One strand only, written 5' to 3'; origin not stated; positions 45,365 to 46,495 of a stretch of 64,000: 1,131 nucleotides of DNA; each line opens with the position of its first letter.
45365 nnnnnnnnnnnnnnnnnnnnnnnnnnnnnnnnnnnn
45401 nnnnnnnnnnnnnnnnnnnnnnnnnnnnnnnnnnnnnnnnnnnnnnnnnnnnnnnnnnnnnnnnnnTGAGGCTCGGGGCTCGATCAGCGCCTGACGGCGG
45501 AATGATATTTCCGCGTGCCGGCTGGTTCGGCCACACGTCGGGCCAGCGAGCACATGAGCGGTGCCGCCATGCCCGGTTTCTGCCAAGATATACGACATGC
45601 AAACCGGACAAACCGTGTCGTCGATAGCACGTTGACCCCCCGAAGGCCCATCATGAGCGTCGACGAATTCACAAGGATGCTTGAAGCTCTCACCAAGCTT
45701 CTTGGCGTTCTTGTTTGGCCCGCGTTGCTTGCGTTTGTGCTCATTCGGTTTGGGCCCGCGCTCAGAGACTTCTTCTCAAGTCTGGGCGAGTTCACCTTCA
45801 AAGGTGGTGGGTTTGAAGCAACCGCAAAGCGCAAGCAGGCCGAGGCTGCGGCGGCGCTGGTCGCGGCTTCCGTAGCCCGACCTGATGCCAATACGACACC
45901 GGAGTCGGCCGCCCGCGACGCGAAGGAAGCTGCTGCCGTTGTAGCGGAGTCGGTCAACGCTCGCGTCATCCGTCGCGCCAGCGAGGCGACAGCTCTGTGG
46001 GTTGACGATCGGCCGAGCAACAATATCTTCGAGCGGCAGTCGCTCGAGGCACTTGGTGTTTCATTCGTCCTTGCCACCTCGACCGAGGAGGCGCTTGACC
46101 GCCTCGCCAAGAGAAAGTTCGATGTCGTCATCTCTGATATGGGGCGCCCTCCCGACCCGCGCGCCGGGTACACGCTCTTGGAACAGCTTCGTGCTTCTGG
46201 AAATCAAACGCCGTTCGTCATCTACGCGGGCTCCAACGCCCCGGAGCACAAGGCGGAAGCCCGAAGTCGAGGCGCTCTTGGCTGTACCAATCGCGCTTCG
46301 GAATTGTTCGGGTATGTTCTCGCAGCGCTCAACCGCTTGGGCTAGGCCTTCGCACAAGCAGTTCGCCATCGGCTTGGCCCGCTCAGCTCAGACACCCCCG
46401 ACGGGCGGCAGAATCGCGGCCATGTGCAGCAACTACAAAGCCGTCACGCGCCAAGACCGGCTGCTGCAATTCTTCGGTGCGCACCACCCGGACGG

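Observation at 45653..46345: Membrane-anchored stand-alone receiver-like (CheY-fold) protein of unknown function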

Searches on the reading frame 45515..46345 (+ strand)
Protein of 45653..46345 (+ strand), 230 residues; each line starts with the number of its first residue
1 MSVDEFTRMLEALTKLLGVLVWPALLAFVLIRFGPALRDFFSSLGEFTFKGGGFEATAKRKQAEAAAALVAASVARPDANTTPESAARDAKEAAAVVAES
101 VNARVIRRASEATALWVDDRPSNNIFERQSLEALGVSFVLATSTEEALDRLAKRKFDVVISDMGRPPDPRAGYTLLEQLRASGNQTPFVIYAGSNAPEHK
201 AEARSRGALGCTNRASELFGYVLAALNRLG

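Call 3: search_protein_families(library=pfam, proteins=[window:45653-46345:+, window:45515-46345:+], max_evalue=1)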
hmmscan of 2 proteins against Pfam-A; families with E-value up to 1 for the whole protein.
window:45653-46345:+ (230 aa): 4 families
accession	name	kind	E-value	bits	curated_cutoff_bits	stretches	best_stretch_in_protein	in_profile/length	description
PF00072.30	Response_reg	-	7.2e-11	42.7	30.2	1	115-211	2-96/111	Response regulator receiver domain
PF20274.4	cREC_REC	-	0.042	15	27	1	114-201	2-80/88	Cyclic-phosphate processing Receiver domain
PF13480.13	Acetyltransf_6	-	0.14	12.8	22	0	128-193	11-80/143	Acetyltransferase (GNAT) domain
PF13238.12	AAA_18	-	0.21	12.5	29.4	1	95-155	58-112/128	AAA domain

window:45515-46345:+ (276 aa): 3 families
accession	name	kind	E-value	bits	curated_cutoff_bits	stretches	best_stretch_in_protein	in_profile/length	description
PF00072.30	Response_reg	-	8.5e-11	42.5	30.2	1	161-257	2-96/111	Response regulator receiver domain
PF20274.4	cREC_REC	-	0.056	14.6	27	1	160-247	2-80/88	Cyclic-phosphate processing Receiver domain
PF13238.12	AAA_18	-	0.27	12.1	29.4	1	142-201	59-112/128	AAA domain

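Call 4: search_protein_families(library=ncbifam, proteins=[window:45653-46345:+], max_evalue=1)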
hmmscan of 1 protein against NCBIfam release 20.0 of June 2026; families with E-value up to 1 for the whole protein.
window:45653-46345:+ (230 aa): 37 families (the best 25 are shown)
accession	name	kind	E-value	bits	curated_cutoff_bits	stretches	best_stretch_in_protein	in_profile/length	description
NF008099.0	PRK10841.1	equivalog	4.1e-08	31.4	920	1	100-196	813-906/949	two-component system sensor histidine kinase RcsC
TIGR02956.1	TMAO_torS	equivalog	1.4e-05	23.4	676.5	1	101-181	691-769/967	TMAO reductase system sensor histidine kinase/response regulator TorS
TIGR01818.1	ntrC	equivalog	1.9e-05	23.6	558.6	1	117-209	4-94/463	nitrogen regulation protein NR(I)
NF053512.1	nitric_RR_NosR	exception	5.1e-05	22.5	400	1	128-181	15-66/422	response regulator c-di-GMP phosphodiesterase, NosR family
NF007969.0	PRK10693.1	equivalog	7.6e-05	21.9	329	1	115-193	11-87/337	two-component system response regulator RssB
NF011695.0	PRK15115.1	equivalog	0.00011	21.1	763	1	111-193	6-86/445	two-component system response regulator GlrR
NF046020.1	HisKinCckABruc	equivalog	0.00055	17.9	1000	1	84-193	722-831/868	cell cycle histidine kinase CckA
NF041866.1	EpsW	equivalog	0.00061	19.4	200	1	112-210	6-106/131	exopolysaccharide biosynthesis response regulator EpsW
TIGR02915.1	PEP_resp_reg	equivalog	0.00066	18.6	502.6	1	135-208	20-96/445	PEP-CTERM-box response regulator transcription factor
NF045991.1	RespRegCtrARhodob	equivalog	0.00087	19.1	350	1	131-208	20-95/224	response regulator transcription factor CtrA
NF041946.1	LuxO_transreg_Vib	equivalog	0.00097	18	800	1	117-208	2-91/463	quorum-sensing sigma-54 dependent transcriptional regulator LuxO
NF007420.1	PRK09959.1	equivalog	0.0015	16.1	1995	1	103-190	950-1035/1197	acid-sensing system histidine kinase EvgS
NF010076.0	PRK13557.1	subfamily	0.0016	17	631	1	92-166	396-471/540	histidine kinase famiy protein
NF052596.1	RR_EAL_PvrR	equivalog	0.0018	17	580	1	114-180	6-71/398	response regulator cyclic di-GMP phosphodiesterase PvrR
NF008176.1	PRK10923.1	equivalog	0.0023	16.6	620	1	116-208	7-98/469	nitrogen regulation protein NR(I)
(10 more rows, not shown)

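Call 6: find_homologous_proteins(query=window:45653-46345:+, max_evalue=0.001)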
Query window:45653-46345:+ (230 aa): 2383 proteins with E <= 0.001 among 8000 candidates; the best 120 are listed.
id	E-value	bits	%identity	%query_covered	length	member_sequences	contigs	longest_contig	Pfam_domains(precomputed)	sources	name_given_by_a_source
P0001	8.6e-141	485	100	100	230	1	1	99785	PF00072.31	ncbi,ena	-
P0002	1.2e-138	478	98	100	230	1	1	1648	PF00072.31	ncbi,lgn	-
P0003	1.1e-135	468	95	100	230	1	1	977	PF00072.31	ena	-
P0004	2.2e-132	457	93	100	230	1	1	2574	PF00072.31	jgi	jgi:CheY-like chemotaxis protein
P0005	1.1e-131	455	93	100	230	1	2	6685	PF00072.31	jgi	jgi:CheY-like chemotaxis protein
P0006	2.8e-131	454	93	100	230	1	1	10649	PF00072.31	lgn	-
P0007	5.5e-131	453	93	100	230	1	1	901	PF00072.31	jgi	jgi:CheY-like chemotaxis protein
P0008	3.9e-130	450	92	100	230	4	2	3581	PF00072.31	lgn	-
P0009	3.5e-128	444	91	100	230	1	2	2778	PF00072.31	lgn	-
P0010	4.1e-128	443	90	100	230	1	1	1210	PF00072.31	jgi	jgi:CheY-like chemotaxis protein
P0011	4.8e-128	443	90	100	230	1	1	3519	PF00072.31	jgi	jgi:CheY-like chemotaxis protein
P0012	1.5e-127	442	90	100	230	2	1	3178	PF00072.31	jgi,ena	-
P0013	1.5e-127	441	90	100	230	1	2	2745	PF00072.31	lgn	-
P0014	1.6e-127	441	90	100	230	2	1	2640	PF00072.31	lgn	-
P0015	2.6e-127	441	90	100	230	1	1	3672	PF00072.31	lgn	-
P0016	5.8e-127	440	90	99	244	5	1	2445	PF00072.31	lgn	-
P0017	7.2e-126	436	88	100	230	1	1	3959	PF00072.31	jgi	jgi:CheY-like chemotaxis protein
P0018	6.7e-124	430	89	100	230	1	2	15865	PF00072.31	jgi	jgi:CheY-like chemotaxis protein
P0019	9.8e-124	429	86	99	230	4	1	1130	PF00072.31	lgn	-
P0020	3.2e-122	424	85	100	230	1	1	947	PF00072.31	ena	-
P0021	1.6e-118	412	83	100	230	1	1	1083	PF00072.31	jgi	-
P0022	1.9e-118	412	83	99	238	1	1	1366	PF00072.31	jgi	jgi:CheY-like chemotaxis protein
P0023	5.9e-118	410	83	100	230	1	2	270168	PF00072.31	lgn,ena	-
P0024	1.7e-117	409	83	99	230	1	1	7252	PF00072.31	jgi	jgi:CheY-like chemotaxis protein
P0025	2.0e-117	408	83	100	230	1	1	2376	PF00072.31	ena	-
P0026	2.5e-117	408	83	100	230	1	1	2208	PF00072.31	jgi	jgi:CheY-like chemotaxis protein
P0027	7.6e-117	407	84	100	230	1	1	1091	PF00072.31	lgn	-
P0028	4.1e-116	404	81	99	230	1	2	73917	PF00072.31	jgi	jgi:CheY-like chemotaxis protein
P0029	4.9e-116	404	83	99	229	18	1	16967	PF00072.31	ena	-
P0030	3.7e-115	401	80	100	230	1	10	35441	PF00072.31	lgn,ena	-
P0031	6.9e-115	400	81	99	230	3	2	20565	PF00072.31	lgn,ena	-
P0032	1.5e-114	399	81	99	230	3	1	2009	PF00072.31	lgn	-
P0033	2.2e-114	398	80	99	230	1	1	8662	PF00072.31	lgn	-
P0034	3.0e-114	398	80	99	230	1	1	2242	PF00072.31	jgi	jgi:CheY-like chemotaxis protein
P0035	8.4e-114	397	81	99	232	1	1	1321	PF00072.31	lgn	-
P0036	2.5e-113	395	78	99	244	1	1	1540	PF00072.31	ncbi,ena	-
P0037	3.2e-113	395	79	99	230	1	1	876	PF00072.31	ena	-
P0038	8.3e-113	393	80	100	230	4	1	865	PF00072.31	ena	-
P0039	8.5e-113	393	79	99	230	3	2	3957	PF00072.31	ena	-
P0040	1.3e-112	393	80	100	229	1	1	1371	PF00072.31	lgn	-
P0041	1.5e-111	389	78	99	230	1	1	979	PF00072.31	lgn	-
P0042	2.5e-111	388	77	100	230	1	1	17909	PF00072.31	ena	-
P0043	6.9e-111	387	77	100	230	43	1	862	PF00072.31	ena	-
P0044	1.1e-110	386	80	100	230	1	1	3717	PF00072.31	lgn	-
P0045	4.8e-110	384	76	99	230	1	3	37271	PF00072.31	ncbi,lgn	-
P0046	5.0e-110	384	77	100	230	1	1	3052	PF00072.31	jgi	jgi:CheY-like chemotaxis protein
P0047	2.0e-109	382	79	99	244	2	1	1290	PF00072.31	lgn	-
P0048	3.9e-109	381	78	100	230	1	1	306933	PF00072.31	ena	-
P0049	4.9e-109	381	77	100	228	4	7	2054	PF00072.31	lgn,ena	-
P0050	6.1e-109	381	79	99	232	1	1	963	PF00072.31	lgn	-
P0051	7.8e-109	380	77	100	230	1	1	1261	PF00072.31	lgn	-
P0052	9.3e-109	380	78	100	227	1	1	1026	PF00072.31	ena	-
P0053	1.6e-108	379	77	100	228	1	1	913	PF00072.31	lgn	-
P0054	1.8e-108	379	75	99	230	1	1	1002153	PF00072.31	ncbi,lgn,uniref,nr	ncbi:response regulator [Variovorax sp. YR216]|uniref:response regulator n=1 Tax=Variovorax sp. YR21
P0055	2.4e-108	379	78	99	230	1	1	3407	PF00072.31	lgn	-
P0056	3.2e-108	378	76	100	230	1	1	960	PF00072.31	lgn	-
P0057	9.6e-108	377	77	99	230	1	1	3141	PF00072.31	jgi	jgi:CheY-like chemotaxis protein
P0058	1.5e-107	376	75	99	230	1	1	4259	PF00072.31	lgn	-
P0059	1.6e-107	376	75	99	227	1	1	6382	PF00072.31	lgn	-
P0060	2.0e-107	376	76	100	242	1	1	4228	PF00072.31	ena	-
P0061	3.8e-107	375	74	99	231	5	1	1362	PF00072.31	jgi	-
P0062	4.4e-107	375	74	100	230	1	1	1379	PF00072.31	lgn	-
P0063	8.5e-107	374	77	100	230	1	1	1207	PF00072.31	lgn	-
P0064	8.7e-107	374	77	99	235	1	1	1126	PF00072.31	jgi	jgi:CheY-like chemotaxis protein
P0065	3.9e-106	372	74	100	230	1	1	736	PF00072.31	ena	-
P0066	5.2e-106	371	76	100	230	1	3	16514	PF00072.31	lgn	-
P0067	7.9e-106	371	75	99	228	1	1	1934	PF00072.31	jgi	jgi:CheY-like chemotaxis protein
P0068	7.2e-105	367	73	98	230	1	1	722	PF00072.31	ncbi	-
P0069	1.5e-103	363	75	100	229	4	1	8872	PF00072.31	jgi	jgi:CheY-like chemotaxis protein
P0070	1.6e-103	363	72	98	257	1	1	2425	PF00072.31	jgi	jgi:CheY-like chemotaxis protein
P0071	3.7e-103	362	73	100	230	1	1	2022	PF00072.31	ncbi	-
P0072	6.6e-103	361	72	98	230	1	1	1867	PF00072.31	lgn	-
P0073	8.5e-103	361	74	99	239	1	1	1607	PF00072.31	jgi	jgi:CheY-like chemotaxis protein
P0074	2.2e-102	359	74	100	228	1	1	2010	PF00072.31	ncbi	ncbi:MAG TPA: response regulator [Ramlibacter sp.]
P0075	2.4e-102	359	73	98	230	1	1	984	PF00072.31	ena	-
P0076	2.4e-102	359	73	99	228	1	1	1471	PF00072.31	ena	-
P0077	2.6e-102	359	70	98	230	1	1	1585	PF00072.31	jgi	jgi:CheY-like chemotaxis protein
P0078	3.8e-102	358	72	98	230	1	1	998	PF00072.31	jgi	jgi:CheY-like chemotaxis protein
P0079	1.2e-101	357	72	99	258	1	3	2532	PF00072.31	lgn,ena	-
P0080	1.3e-101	357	72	99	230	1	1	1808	PF00072.31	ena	-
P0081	1.3e-101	357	73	99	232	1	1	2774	PF00072.31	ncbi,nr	ncbi:MAG: response regulator [Chlorobiales bacterium]|nr:response regulator [Chlorobiales bacterium]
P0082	1.6e-101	356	70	99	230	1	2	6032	PF00072.31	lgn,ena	-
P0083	3.0e-101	356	72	98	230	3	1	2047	PF00072.31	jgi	jgi:CheY-like chemotaxis protein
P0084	3.2e-101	355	69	99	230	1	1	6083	PF00072.31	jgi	-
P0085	3.9e-101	355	69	98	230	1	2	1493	PF00072.31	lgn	-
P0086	4.9e-101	355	70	98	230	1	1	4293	PF00072.31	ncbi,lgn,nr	ncbi:MAG: response regulator [Desulfobulbaceae bacterium]|nr:response regulator [Desulfobulbaceae ba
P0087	5.0e-101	355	71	98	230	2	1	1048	PF00072.31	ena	-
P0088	6.7e-101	354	71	98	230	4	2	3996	PF00072.31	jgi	jgi:CheY-like chemotaxis protein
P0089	7.8e-101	354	74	99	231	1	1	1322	PF00072.31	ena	-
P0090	1.5e-100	353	69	98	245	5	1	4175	PF00072.31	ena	-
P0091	1.9e-100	353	70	98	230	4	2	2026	PF00072.31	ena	-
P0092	2.0e-100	353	72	99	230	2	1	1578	PF00072.31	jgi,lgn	jgi:CheY-like chemotaxis protein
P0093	2.3e-100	353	70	99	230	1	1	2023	PF00072.31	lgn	-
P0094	3.4e-100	352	70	98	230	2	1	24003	PF00072.31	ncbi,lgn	-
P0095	4.2e-100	352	70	98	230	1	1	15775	PF00072.31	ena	-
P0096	1.2e-99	350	72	100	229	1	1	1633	PF00072.31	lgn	-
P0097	1.2e-99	350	72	99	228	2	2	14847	PF00072.31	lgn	-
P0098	1.6e-99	350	71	100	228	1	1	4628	PF00072.31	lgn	-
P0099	1.6e-99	350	69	98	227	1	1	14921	PF00072.31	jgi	jgi:CheY-like chemotaxis protein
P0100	1.6e-99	350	69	100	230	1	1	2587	PF00072.31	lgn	-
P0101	8.5e-99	348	67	98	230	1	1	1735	PF00072.31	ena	-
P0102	1.3e-98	347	70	98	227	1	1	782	PF00072.31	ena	-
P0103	1.7e-98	347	71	99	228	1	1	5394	PF00072.31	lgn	-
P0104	1.8e-98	347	70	100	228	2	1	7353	PF00072.31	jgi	jgi:CheY-like chemotaxis protein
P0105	2.7e-98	346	69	98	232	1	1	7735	PF00072.31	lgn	-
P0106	2.8e-98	346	69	99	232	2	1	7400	PF00072.31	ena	-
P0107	2.9e-98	346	71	100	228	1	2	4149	PF00072.31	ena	-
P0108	3.0e-98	346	69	99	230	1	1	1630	PF00072.31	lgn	-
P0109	4.1e-98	345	69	98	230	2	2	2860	PF00072.31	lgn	-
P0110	4.9e-98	345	71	99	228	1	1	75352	PF00072.31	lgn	-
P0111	5.4e-98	345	71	99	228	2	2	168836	PF00072.31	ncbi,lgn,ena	-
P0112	5.6e-98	345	71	98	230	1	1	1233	PF00072.31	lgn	-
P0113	1.0e-97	344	70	100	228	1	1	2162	PF00072.31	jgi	jgi:CheY-like chemotaxis protein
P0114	1.4e-97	344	69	100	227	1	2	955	PF00072.31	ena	-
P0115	1.4e-97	344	71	100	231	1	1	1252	PF00072.31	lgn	-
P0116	1.6e-97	343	68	99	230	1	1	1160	PF00072.31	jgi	-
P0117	1.9e-97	343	82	86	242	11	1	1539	PF00072.31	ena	-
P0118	2.6e-97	343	70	98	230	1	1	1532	PF00072.31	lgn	-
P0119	2.9e-97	343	73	98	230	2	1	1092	PF00072.31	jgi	jgi:CheY-like chemotaxis protein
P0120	4.9e-97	342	71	100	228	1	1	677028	PF00072.31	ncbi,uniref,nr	ncbi:response regulator [Ideonella sp. BN130291]|uniref:response regulator n=1 Tax=Ideonella sp. BN1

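Call 8: find_encoding_contigs(protein=P0054, flank=8000, max_places=3)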
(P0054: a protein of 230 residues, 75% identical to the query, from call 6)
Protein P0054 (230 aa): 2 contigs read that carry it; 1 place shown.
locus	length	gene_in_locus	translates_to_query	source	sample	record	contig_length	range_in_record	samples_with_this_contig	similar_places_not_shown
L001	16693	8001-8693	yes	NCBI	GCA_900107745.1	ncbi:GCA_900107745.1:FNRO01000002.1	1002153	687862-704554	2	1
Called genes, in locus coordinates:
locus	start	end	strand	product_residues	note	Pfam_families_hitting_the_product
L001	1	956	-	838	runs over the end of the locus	PF10145:PhageMin_Tail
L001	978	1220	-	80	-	-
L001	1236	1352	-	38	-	PF06528:Phage_P2_GpE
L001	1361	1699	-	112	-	PF10109:Phage_TAC_7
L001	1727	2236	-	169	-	PF04985:Phage_tube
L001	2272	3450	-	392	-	PF22671:Gp18_domIII_N, PF04984:Phage_sheath_1, PF17482:Phage_sheath_1C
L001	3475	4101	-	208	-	-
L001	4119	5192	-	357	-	-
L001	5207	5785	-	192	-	PF09684:Tail_P2_I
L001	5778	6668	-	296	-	PF26776:Baseplate_J_N, PF26078:Baseplate_J_M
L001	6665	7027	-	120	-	PF04965:GPW_gp25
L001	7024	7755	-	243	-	PF04717:Phage_base_V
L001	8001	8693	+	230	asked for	PF00072:Response_reg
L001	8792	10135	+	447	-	PF12146:Hydrolase_4, PF00561:Abhydrolase_1, PF00211:Guanylate_cyc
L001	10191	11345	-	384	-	PF00512:HisKA, PF02518:HATPase_c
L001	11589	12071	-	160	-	PF05069:Phage_tail_S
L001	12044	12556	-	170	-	PF06891:P2_Phage_GpR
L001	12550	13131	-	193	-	PF11860:Muramidase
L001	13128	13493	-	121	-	-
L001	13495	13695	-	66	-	PF05489:Phage_tail_X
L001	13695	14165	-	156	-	PF05926:Phage_GPL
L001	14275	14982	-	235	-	PF05944:Phage_term_smal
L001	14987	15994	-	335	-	PF05125:Phage_cap_P2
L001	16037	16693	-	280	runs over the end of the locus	PF05929:Phage_GPO_N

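Call 9: find_encoding_contigs(protein=P0120, flank=8000, max_places=3)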
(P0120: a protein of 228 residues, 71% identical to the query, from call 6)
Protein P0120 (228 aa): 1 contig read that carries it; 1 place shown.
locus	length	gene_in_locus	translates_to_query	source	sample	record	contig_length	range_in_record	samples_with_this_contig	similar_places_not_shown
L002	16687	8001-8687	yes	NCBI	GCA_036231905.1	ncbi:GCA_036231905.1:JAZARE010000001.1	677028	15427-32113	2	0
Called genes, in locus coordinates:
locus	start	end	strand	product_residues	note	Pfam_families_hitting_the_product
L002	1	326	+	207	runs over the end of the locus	-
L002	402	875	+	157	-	PF14078:DUF4259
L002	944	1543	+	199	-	-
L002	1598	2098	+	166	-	-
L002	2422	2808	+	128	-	PF00903:Glyoxalase (weak), PF18029:Glyoxalase_6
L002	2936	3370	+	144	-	PF05360:YiaAB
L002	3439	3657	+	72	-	-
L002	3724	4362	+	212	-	PF01810:LysE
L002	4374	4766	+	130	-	PF04828:GFA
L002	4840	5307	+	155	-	PF01809:YidD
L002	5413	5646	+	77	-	-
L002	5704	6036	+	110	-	-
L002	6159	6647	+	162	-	-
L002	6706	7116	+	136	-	PF14078:DUF4259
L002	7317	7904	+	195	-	PF19648:DUF6151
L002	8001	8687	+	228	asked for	PF00072:Response_reg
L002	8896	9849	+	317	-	PF00532:Peripla_BP_1, PF13407:Peripla_BP_4, PF13458:Peripla_BP_6 (weak), PF13377:Peripla_BP_3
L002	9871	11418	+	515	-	PF00005:ABC_tran, PF13304:AAA_21 (faint), PF00005:ABC_tran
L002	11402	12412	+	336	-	PF02653:BPD_transp_2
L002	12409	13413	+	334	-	PF00356:LacI, PF00532:Peripla_BP_1, PF13407:Peripla_BP_4, PF13377:Peripla_BP_3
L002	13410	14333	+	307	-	PF00294:PfkB, PF08543:Phos_pyr_kin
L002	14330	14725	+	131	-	PF05025:RbsD_FucU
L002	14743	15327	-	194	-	-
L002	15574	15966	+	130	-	-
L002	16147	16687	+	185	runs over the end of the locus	PF01590:GAF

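Call 10: find_encoding_contigs(protein=P0023, flank=8000, max_places=3)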
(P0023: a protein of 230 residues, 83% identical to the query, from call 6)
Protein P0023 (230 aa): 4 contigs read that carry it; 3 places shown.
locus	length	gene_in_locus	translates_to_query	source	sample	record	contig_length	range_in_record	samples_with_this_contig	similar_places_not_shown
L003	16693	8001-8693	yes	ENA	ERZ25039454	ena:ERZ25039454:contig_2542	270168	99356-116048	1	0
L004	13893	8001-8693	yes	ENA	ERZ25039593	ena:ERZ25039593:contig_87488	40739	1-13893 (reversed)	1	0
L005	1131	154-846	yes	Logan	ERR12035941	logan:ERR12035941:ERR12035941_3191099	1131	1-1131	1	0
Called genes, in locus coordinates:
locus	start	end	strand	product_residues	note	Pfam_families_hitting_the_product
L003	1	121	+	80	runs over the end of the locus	PF21748:UPF0150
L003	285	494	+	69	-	-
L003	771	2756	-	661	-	PF07889:DUF1664 (faint), PF00015:MCPsignal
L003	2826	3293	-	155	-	PF17200:sCache_2, PF08269:dCache_2, PF17201:Cache_3-Cache_2 (faint)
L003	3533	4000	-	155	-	PF17200:sCache_2, PF08269:dCache_2, PF17201:Cache_3-Cache_2 (weak)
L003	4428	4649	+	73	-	-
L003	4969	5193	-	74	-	-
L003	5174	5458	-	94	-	PF04365:BrnT_toxin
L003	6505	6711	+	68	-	-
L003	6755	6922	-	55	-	-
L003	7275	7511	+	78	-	-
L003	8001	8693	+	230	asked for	PF00072:Response_reg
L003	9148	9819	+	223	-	PF13189:Cytidylate_kin2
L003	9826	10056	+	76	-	PF02705:K_trans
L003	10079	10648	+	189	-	PF02705:K_trans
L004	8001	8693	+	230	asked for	PF00072:Response_reg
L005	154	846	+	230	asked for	PF00072:Response_reg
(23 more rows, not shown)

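Call 11: find_encoding_contigs(protein=P0048, flank=8000, max_places=3)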
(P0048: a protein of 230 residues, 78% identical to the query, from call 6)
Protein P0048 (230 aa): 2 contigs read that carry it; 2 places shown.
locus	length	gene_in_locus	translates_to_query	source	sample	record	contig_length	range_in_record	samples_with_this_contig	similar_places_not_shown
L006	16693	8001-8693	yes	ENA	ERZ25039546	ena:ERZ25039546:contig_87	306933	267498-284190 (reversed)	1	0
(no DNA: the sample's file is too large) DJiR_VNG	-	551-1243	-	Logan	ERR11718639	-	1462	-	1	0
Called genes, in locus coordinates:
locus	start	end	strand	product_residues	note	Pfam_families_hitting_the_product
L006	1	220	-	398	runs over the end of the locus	PF03576:Peptidase_S58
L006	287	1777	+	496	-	PF00324:AA_permease, PF13520:AA_permease_2, PF13906:AA_permease_C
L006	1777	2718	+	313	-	PF00291:PALP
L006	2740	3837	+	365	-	-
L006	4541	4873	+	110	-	-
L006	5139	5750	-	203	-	-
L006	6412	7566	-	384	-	PF01244:Peptidase_M19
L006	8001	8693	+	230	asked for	PF00072:Response_reg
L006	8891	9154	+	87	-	PF01527:HTH_Tnp_1, PF13384:HTH_23 (weak)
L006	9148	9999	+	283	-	PF13276:HTH_21, PF00665:rve, PF13683:rve_3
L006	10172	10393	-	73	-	PF01402:RHH_1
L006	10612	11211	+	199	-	PF18475:PIN7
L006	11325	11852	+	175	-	PF13671:AAA_33 (weak), PF06414:Zeta_toxin (weak)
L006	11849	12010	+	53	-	-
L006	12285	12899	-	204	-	PF00313:CSD, PF06961:DUF1294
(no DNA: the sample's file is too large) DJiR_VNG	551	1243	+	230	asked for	PF00072:Response_reg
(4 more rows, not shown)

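Call 12: search_protein_families(library=padloc, proteins=[window:45653-46345:+], max_evalue=1)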
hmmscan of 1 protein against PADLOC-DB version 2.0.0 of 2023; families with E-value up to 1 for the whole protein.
window:45653-46345:+ (230 aa): 1 family
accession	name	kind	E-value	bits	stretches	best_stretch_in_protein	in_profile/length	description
PDLC04055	PD-T4-6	-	0.047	10.5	1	74-162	334-416/496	-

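Call 13: search_protein_families(library=phrogs, proteins=[window:45653-46345:+], max_evalue=1)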
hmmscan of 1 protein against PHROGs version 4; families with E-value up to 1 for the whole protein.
window:45653-46345:+ (230 aa): 5 families
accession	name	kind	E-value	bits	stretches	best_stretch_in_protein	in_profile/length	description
phrog_5982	-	unknown function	2.6e-09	36.5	1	92-212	850-968/1030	-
phrog_20458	-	unknown function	5.6e-06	25.9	1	92-190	676-778/829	-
phrog_731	-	unknown function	9.9e-06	26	1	115-208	5-96/227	-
phrog_38799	-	unknown function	0.19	12.9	1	10-69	19-76/181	-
phrog_1041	-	moron, auxiliary metabolic gene and host takeover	0.26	11.7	1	17-103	231-310/420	CTXphi Zot-like toxin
